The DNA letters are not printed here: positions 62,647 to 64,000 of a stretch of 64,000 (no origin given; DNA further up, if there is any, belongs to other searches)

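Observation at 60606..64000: Head-to-tail array of at least four diverged SGNH-hydrolase paralogues starting right after ssrA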

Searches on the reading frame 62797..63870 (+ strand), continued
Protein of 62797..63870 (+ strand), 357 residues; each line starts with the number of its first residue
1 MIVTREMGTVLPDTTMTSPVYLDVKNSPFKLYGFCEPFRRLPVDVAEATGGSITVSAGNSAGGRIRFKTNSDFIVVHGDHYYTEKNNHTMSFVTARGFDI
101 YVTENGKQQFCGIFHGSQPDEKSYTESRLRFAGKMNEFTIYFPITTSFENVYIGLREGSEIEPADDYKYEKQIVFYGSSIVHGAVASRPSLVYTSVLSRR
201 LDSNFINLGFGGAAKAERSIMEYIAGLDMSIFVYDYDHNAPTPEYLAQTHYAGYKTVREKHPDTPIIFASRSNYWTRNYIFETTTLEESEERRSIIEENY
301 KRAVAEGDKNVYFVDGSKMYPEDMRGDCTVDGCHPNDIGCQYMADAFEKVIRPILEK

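Call 59: search_protein_families(library=pfam, alignment_id=A5, max_evalue=0.00001)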
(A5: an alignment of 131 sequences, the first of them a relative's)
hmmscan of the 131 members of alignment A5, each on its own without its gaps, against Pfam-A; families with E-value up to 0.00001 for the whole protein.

A. member 1, L005:1615-2298:- (228 aa): 0 families

B. families by the number of members that match (of 131 scanned): 126 families (the first 25 are shown)
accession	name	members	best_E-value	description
PF00575.29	S1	4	1.2e-65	S1 RNA binding domain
PF16921.10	Tex_YqgF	3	2.8e-54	Tex protein YqgF-like domain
PF01120.23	Alpha_L_fucos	3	3.2e-40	Alpha-L-fucosidase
PF12836.13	HHH_3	3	2.8e-30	Helix-hairpin-helix motif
PF09371.15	Tex_N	3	4.8e-30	Tex-like protein N-terminal domain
PF22706.1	Tex_central_region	3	1.1e-26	Tex central region-like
PF12833.13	HTH_18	3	2.1e-24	Helix-turn-helix domain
PF03449.20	GreA_GreB_N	3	5.6e-21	Transcription elongation factor, N-terminal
PF17674.7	HHH_9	3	5.1e-19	HHH domain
PF23459.1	S1_RRP5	3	6.5e-19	RRP5 S1 domain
PF00165.29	HTH_AraC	3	8.8e-17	Bacterial regulatory helix-turn-helix proteins, AraC family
PF01272.25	GreA_GreB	3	1e-13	Transcription elongation factor, GreA/GreB, C-term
PF03118.21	RNA_pol_A_CTD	3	1.6e-12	Bacterial RNA polymerase, alpha chain C terminal domain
PF14635.12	HHH_7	3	1.9e-09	Helix-hairpin-helix motif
PF00701.28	DHDPS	2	1.5e-86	Dihydrodipicolinate synthetase family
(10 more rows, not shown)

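Call 62: search_protein_families(library=pfam, proteins=[L021:2149-2832:-, L021:3360-3635:-, L021:5579-6163:+, L028:3182-3997:+, L028:4034-5884:+, L028:7659-8189:-, L029:409-2259:+, L029:4289-5248:+, L039:2396-3562:+, L002:7100-7687:+], max_evalue=0.001)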
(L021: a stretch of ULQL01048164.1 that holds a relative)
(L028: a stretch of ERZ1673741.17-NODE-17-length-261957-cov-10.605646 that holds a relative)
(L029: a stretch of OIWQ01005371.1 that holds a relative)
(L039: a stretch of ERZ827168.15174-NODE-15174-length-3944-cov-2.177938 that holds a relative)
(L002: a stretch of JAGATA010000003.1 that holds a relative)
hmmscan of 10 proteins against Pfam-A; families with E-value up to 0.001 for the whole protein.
L021:2149-2832:- (228 aa): 4 families
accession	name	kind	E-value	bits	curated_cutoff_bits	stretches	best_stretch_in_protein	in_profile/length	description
PF13384.12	HTH_23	-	0.00017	21.7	24.6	0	24-48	9-32/50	Homeodomain-like domain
PF12833.13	HTH_18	-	0.0002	22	33.6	0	27-91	15-72/80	Helix-turn-helix domain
PF02796.21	HTH_7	-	0.00056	20.4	23.8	0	135-166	6-36/45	Helix-turn-helix domain of resolvase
PF11242.13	DUF2774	-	0.00071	20.1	29.2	0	25-57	6-37/63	Protein of unknown function (DUF2774)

L021:3360-3635:- (92 aa): 0 families

L021:5579-6163:+ (195 aa): 0 families

L028:3182-3997:+ (272 aa): 2 families
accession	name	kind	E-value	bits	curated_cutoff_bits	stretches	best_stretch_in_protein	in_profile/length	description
PF00072.30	Response_reg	-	1.9e-31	109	30.2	1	36-145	1-111/111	Response regulator receiver domain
PF00486.34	Trans_reg_C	-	1.3e-26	92.9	26.2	1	183-258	1-76/77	Transcriptional regulatory protein, C terminal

L028:4034-5884:+ (617 aa): 3 families
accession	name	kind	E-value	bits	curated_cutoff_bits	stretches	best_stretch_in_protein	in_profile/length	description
PF00512.31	HisKA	-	3.4e-16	59.5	26.9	1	397-462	1-65/66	His Kinase A (phospho-acceptor) domain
PF02518.31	HATPase_c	-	3.2e-11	44.1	26.4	1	512-606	4-101/111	Histidine kinase-, DNA gyrase B-, and HSP90-like ATPase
PF18947.5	HAMP_2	-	0.00089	19.6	24.3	0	350-384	32-65/67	HAMP domain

L028:7659-8189:- (177 aa): 0 families

L029:409-2259:+ (617 aa): 3 families
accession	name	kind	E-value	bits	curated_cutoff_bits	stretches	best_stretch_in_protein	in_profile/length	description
PF00512.31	HisKA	-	3.4e-16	59.5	26.9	1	397-462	1-65/66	His Kinase A (phospho-acceptor) domain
PF02518.31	HATPase_c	-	3.3e-11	44.1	26.4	1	512-606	4-101/111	Histidine kinase-, DNA gyrase B-, and HSP90-like ATPase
PF18947.5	HAMP_2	-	0.00089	19.6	24.3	0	350-384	32-65/67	HAMP domain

L029:4289-5248:+ (320 aa): 0 families

L039:2396-3562:+ (389 aa): 2 families
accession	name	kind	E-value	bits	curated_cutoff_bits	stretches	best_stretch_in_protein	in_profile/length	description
PF03449.20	GreA_GreB_N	-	4e-20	72.2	24.5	1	226-294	3-71/71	Transcription elongation factor, N-terminal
PF01272.25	GreA_GreB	-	1e-13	51.5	26.9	1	302-371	3-73/77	Transcription elongation factor, GreA/GreB, C-term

L002:7100-7687:+ (195 aa): 0 families
